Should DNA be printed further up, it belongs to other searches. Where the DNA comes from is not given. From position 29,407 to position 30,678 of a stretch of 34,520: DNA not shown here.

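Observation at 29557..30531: One polypeptide joins a c-di-GMP-receptor-type MshEN domain to a LapG-like periplasmic cysteine protease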

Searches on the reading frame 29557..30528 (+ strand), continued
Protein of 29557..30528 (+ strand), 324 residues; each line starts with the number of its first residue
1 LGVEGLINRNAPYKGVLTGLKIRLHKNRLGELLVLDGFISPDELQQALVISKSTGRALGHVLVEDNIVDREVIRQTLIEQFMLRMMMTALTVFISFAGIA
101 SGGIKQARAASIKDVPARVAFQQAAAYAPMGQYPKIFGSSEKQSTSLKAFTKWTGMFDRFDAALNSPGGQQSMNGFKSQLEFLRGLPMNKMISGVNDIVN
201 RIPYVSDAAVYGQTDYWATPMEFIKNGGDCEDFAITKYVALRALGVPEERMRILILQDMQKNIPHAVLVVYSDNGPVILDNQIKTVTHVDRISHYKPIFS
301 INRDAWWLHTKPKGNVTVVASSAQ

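Call 35: predict_structure(alignment_id=A1)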
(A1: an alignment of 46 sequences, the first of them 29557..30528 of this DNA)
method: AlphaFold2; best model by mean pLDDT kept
length: 324 residues; sequences in the alignment: 46
mean_pLDDT: 82.1   pTM: 0.61
mean pLDDT of the five models: 82.1, 79.8, 77.5, 77.4, 75.8
residues with pLDDT >= 90: 172; 70-90: 82; 50-70: 26; < 50: 44
segments of 3 or more residues with pLDDT < 50: 1-14, 102-121, 320-324
pLDDT, mean of each block of 10 residues (from residue 1): 42 50 63 90 94 93 96 91 85 77 44 45 60 85 87 83 87 91 95 98 93 87 93 95 94 95 95 96 96 95 92 57 39
secondary structure, 60 per line:
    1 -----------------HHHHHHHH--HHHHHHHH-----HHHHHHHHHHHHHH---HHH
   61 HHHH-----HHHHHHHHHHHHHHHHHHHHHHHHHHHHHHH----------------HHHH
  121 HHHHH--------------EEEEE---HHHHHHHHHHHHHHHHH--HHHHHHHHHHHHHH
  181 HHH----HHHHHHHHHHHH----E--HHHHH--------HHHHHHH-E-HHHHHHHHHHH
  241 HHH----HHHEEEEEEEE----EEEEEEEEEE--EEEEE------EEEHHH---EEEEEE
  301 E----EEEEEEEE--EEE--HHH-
elements in order: H18-25 H28-35 H41-54 H58-64 H70-100 H117-125 E140-144 H148-164 H167-183 H188-199 H207-211 H220-226 H230-243 E251-258 E263-272 E275-279 E286-288 E295-301 E306-313 E316-318
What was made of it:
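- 29599..29637 (+): Conserved N-terminal extension, residues 15-27 (G15, L17, K21, R23, L24, N27), predicted as a short helix before the MshEN motif. It is not part of the canonical MshEN motif. Helix 18-25 with pLDDT 50-63 in call 35.
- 29725..29796 (+): MshEN_N motif copy 2, residues 57-80 (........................). Its last helix continues into the membrane segment. Helix 70-100 is continuous in the model (call 35).
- On MshEN_N c-di-GMP-binding domain: pLDDT 90-96 (call 35).
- Checked: The AlphaFold2 model has pLDDT 90-96 for residues 31-80 (call 35).
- Continuous helix 70-100 and disordered 102-121: call 35. The sensor and anchor form one continuous helix (call 35).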

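Call 36: search_protein_representatives(protein=window:29557-30528:+)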
Query: 324 residues. Proteins with E-value up to 0.001 (for the whole library): 7694; up to 1e-10: 3450; up to 1e-30: 302. The best 150 are listed.
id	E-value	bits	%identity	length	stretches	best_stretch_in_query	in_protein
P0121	1.9e-100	352.2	87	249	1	82-275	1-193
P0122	7.0e-90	317.5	49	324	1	11-322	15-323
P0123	1.5e-81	290.1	45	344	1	7-311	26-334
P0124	8.4e-77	274.6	43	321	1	15-320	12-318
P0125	2.8e-74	266.3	42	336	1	4-321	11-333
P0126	8.0e-74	264.8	43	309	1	21-316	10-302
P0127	1.8e-73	263.6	42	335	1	10-321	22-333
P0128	3.1e-73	262.9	60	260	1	12-230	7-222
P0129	4.0e-71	255.9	42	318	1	18-322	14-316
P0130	1.4e-69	250.8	41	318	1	9-312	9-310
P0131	6.2e-69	248.7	46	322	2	106-310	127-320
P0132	7.4e-69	248.5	42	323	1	8-322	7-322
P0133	2.1e-67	243.7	43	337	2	114-310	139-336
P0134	5.7e-67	242.3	65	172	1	155-323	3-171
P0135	3.1e-66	239.8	45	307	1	15-309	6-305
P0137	3.6e-64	233.1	47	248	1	93-310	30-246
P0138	4.4e-63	229.5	47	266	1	88-314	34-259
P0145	8.5e-58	212.1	41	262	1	75-323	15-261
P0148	6.2e-54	199.5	43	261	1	84-310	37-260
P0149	1.2e-52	195.2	46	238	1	113-310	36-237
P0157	1.4e-48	181.8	41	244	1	92-313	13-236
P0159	6.0e-47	176.5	42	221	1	90-309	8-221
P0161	2.0e-44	168.3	41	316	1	124-309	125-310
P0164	2.4e-43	164.7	42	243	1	84-309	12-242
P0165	2.9e-43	164.4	39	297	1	111-309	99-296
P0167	8.0e-43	163.0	44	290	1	126-312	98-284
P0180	2.9e-41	157.8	39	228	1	100-309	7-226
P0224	5.0e-37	143.9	41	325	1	135-318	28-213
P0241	3.9e-36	141.0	41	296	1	123-309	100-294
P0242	4.5e-36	140.8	38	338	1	129-311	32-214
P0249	7.2e-36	140.1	36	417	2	129-311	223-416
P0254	1.1e-35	139.5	41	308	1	113-310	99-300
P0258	2.2e-35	138.5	42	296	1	135-313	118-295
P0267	6.8e-35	136.9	38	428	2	187-308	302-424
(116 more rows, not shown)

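Call 38: search_protein_families(library=pfam, proteins=[P0161, P0165, P0167, P0241, P0254, P0258, P0249, P0267, P0242, P0224], max_evalue=0.01)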
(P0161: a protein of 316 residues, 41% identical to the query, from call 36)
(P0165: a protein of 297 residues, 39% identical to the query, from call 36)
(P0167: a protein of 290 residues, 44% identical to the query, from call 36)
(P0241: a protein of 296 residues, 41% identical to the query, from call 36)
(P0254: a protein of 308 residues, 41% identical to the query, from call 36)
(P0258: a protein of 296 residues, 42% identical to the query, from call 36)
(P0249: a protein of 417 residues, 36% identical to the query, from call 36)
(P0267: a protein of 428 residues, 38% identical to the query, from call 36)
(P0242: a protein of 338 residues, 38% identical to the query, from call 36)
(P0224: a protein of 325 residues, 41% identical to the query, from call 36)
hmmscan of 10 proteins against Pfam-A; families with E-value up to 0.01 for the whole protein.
P0161 (316 aa): 3 families
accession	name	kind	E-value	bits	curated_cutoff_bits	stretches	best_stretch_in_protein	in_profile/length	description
PF06035.17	Peptidase_C93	-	1.8e-21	77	27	1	187-298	36-144/162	Bacterial transglutaminase-like cysteine proteinase BTLCP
PF04473.18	DUF553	-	4.5e-05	23.4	20.5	1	178-282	4-113/140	Transglutaminase-like domain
PF01841.26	Transglut_core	-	0.00031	21.4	23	1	187-277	12-102/108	Transglutaminase-like superfamily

P0165 (297 aa): 2 families
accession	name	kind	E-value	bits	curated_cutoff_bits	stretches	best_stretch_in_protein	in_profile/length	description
PF06035.17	Peptidase_C93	-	1.8e-18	67.3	27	1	170-278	33-137/162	Bacterial transglutaminase-like cysteine proteinase BTLCP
PF01841.26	Transglut_core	-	0.0058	17.3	23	0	174-234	13-71/108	Transglutaminase-like superfamily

P0167 (290 aa): 3 families
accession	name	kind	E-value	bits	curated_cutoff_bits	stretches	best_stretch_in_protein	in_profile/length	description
PF06035.17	Peptidase_C93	-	5.6e-19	68.9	27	1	160-265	38-138/162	Bacterial transglutaminase-like cysteine proteinase BTLCP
PF01841.26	Transglut_core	-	0.00016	22.3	23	1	155-220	10-71/108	Transglutaminase-like superfamily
PF04473.18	DUF553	-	0.00029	20.8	20.5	1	177-260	33-119/140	Transglutaminase-like domain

P0241 (296 aa): 2 families
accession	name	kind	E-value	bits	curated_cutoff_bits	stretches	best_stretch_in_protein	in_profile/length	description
PF06035.17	Peptidase_C93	-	8e-16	58.7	27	1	172-274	37-135/162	Bacterial transglutaminase-like cysteine proteinase BTLCP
PF04473.18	DUF553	-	5.2e-06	26.4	20.5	1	199-273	47-120/140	Transglutaminase-like domain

P0254 (308 aa): 3 families
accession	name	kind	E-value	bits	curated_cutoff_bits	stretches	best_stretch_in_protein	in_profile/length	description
PF06035.17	Peptidase_C93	-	5.1e-15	56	27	1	180-300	36-157/162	Bacterial transglutaminase-like cysteine proteinase BTLCP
PF04473.18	DUF553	-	1.9e-05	24.6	20.5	1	203-274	47-116/140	Transglutaminase-like domain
PF01841.26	Transglut_core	-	0.0075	17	23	0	179-236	11-71/108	Transglutaminase-like superfamily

P0258 (296 aa): 2 families
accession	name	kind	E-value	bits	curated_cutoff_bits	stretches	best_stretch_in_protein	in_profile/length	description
PF06035.17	Peptidase_C93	-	7.9e-19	68.4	27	1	168-292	36-157/162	Bacterial transglutaminase-like cysteine proteinase BTLCP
PF04473.18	DUF553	-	7.4e-05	22.7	20.5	1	192-266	43-116/140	Transglutaminase-like domain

P0249 (417 aa): 3 families
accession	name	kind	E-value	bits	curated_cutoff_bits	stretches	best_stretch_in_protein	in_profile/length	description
PF06035.17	Peptidase_C93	-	1.2e-23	84.1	27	2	290-414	37-156/162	Bacterial transglutaminase-like cysteine proteinase BTLCP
PF04473.18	DUF553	-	7.9e-10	38.8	20.5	1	284-388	8-117/140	Transglutaminase-like domain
PF01841.26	Transglut_core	-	6.7e-05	23.6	23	1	292-379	15-103/108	Transglutaminase-like superfamily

P0267 (428 aa): 3 families
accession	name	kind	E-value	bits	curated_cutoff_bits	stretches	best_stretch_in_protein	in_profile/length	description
PF06035.17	Peptidase_C93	-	4.7e-28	98.5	27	2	302-424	37-155/162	Bacterial transglutaminase-like cysteine proteinase BTLCP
PF04473.18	DUF553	-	3.3e-11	43.3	20.5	1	304-398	16-114/140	Transglutaminase-like domain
PF01841.26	Transglut_core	-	0.00029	21.5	23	1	302-365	13-73/108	Transglutaminase-like superfamily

P0242 (338 aa): 4 families
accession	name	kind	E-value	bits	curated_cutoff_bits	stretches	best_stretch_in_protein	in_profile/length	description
PF06035.17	Peptidase_C93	-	6.1e-17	62.3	27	1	88-198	35-140/162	Bacterial transglutaminase-like cysteine proteinase BTLCP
PF05036.18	SPOR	-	1.1e-11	45.4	21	1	253-330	2-70/76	SPOR domain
PF04473.18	DUF553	-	4.2e-08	33.2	20.5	1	114-189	44-118/140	Transglutaminase-like domain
PF01841.26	Transglut_core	-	0.00014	22.6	23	1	93-178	16-101/108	Transglutaminase-like superfamily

P0224 (325 aa): 4 families
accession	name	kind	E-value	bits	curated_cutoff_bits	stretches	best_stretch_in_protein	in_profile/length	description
PF06035.17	Peptidase_C93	-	1.4e-16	61.1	27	1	64-186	21-137/162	Bacterial transglutaminase-like cysteine proteinase BTLCP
PF04473.18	DUF553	-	1.8e-08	34.4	20.5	1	107-179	46-116/140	Transglutaminase-like domain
PF05036.18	SPOR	-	2.6e-08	34.5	21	1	243-314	8-72/76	SPOR domain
PF01841.26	Transglut_core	-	0.00015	22.4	23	1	114-168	43-99/108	Transglutaminase-like superfamily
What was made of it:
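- Tried and rejected: I examined BTLCP relatives with long N-termini for other sensor domains (call 38).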

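Call 43: fold_search(model_id=the predicted structure, library=pdb)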
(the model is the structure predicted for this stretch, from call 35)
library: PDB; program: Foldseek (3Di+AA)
matches with E <= 10: 667; with E <= 0.001: 9
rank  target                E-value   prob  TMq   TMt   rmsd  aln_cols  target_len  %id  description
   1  4u65_E                1.8e-11  1.00  0.39  0.67   7.2       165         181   31  Structure of the periplasmic output domain of the Legionella pneumophila LapD ortholog CdgS9 in complex with Pseudomon (released 2014-08-13)
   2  4fgp_B                5.3e-11  1.00  0.40  0.67   5.9       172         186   30  Legionella pneumophila LapG (EGTA-treated) (released 2012-06-20)
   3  4fgo                  6.6e-11  1.00  0.39  0.68   8.1       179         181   28  Legionella pneumophila LapG (calcium-bound) (released 2012-06-20)
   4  4fgq_B                7.8e-11  1.00  0.39  0.66   5.1       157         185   30  Legionella pneumophila LapG (released 2012-06-20)
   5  4fgq_A                9.8e-11  1.00  0.39  0.68   5.1       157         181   31  Legionella pneumophila LapG (released 2012-06-20)
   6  4fgp_A                1.8e-10  1.00  0.39  0.66   5.1       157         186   31  Legionella pneumophila LapG (EGTA-treated) (released 2012-06-20)
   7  3isr_A                2.0e-04  1.00  0.24  0.27  10.8       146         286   14  The Crystal Structure of a Putative Cysteine Protease from Cytophaga hutchinsonii to 1.9A (released 2009-09-08)
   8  3isr_B                4.8e-04  1.00  0.24  0.26  10.5       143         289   15  The Crystal Structure of a Putative Cysteine Protease from Cytophaga hutchinsonii to 1.9A (released 2009-09-08)
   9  3isr_C                5.3e-04  1.00  0.29  0.32  12.9       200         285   14  The Crystal Structure of a Putative Cysteine Protease from Cytophaga hutchinsonii to 1.9A (released 2009-09-08)
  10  7ob6_A                2.2e-03  1.00  0.24  0.33   6.2       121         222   15  CPR-C4 - a conserved novel protease from the Candidate Phyla Radiation (released 2022-04-27)
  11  9y6s_8G               2.6e-03  1.00  0.30  0.17   7.0       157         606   10  96-nm repeat of the Leishmania tarentolae doublet microtubule (released 2025-12-17)
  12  7ob7                  4.1e-03  1.00  0.21  0.31   7.5       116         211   18  CPR-C4 - novel protease from the Candidate Phyla Radiation (CPR) (released 2022-04-27)
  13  7pjo_BBB              4.3e-03  1.00  0.24  0.34   7.1       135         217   14  Crystal form 3 of CPR-C4: a cysteine protease from the Candidate Phyla Radiation (released 2022-07-06)
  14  4xz7_B                4.6e-03  1.00  0.28  0.24   7.7       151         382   16  Crystal structure of a TGase (released 2015-06-24)
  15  7pjo_AAA              4.6e-03  1.00  0.24  0.34   7.4       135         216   12  Crystal form 3 of CPR-C4: a cysteine protease from the Candidate Phyla Radiation (released 2022-07-06)
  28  8pfa_B                7.3e-02  1.00  0.16  0.37   1.0        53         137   43  X-ray structure of the Thermus thermophilus K167R mutant of the PilF-GSPIIB domain in the c-di-GMP bound state (released 2024-06-26)
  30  8pdk_B                1.0e-01  1.00  0.15  0.36   1.0        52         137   42  X-ray structure of the Thermus thermophilus PilF-GSPIIB domain in the c-di-GMP bound state (released 2024-06-26)
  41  8pfa_A                2.0e-01  1.00  0.16  0.36   1.0        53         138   43  X-ray structure of the Thermus thermophilus K167R mutant of the PilF-GSPIIB domain in the c-di-GMP bound state (released 2024-06-26)
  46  5htl_B                2.5e-01  1.00  0.17  0.38   1.7        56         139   38  Structure of MshE with cdg (released 2016-10-05)
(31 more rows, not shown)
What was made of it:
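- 29959..30510 (+): BTLCP (Peptidase_C93) catalytic domain including its N-terminal lobe, residues about 135-318. Foldseek gives TM 0.67 to LapG (call 43). pLDDT 83-98 (call 35).
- On MshEN_N c-di-GMP-binding domain: Rmsd 1.0 A over 53 residues to 8pfa/8pdk and 1.7 A over 56 to 5htl (call 43).
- Checked: It superposes on c-di-GMP-bound PilF GSPII-B at 1.0 A over 53 residues (43% identity) and on 5htl at 1.7 A over 56 residues (call 43).
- The fold matches c-di-GMP-bound PilF GSPII-B at 1.0 A (calls 35, 43). The structural match is best to ligand-bound GSPII-B (call 43).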

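Call 57: list_cluster_members(proteins=[P0137, P0138, P0148, P0145, P0149, P0157, P0159, P0164, P0180, P0242])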
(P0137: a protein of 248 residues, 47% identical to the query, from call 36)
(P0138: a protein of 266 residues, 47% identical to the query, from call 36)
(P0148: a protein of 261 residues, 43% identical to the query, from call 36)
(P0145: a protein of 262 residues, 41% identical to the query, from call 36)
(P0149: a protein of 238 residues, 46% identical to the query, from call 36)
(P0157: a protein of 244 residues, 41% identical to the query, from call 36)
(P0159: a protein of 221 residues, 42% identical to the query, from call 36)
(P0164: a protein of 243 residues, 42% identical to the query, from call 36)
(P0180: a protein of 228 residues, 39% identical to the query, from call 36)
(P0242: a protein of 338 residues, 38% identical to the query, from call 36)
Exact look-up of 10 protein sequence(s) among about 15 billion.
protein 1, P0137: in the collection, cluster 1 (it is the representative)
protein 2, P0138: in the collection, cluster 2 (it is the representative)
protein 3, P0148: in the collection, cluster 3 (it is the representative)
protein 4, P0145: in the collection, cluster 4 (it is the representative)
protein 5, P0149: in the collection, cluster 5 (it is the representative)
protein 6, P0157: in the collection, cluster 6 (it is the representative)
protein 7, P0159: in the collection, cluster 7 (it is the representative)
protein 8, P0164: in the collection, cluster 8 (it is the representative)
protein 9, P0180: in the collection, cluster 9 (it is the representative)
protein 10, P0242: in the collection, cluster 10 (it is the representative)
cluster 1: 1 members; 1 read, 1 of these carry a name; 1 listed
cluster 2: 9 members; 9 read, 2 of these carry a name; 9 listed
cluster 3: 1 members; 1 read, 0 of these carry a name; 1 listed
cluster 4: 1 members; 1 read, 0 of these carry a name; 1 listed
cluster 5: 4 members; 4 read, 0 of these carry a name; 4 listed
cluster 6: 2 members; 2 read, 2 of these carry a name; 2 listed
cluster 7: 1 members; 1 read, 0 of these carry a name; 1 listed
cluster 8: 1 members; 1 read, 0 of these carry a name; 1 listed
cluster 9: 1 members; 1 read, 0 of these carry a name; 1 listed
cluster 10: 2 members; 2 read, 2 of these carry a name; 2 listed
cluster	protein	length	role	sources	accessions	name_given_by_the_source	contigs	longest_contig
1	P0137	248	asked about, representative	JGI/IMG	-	predicted transglutaminase-like cysteine proteinase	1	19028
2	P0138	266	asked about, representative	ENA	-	-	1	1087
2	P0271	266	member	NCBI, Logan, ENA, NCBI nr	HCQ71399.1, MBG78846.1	MAG: hypothetical protein CL570_07470 [Alphaproteobacteria bacterium] | hypothetical protein [Alphaproteobacteria bacterium]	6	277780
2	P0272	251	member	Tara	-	strand:+ start:38822 stop:39577 length:756 start_codon:yes stop_codon:yes ...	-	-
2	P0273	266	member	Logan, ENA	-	-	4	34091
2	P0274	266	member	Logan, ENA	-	-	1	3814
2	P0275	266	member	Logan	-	-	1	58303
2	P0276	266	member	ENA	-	-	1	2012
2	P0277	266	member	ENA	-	-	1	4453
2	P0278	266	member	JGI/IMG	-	-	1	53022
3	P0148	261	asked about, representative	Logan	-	-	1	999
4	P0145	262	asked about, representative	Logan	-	-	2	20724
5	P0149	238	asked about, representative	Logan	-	-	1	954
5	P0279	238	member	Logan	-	-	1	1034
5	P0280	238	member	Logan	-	-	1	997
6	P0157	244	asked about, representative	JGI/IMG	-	predicted transglutaminase-like cysteine proteinase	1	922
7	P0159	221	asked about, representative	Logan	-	-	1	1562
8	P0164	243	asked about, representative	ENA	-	-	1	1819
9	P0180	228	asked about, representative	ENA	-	-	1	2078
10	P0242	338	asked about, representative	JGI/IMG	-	predicted transglutaminase-like cysteine proteinase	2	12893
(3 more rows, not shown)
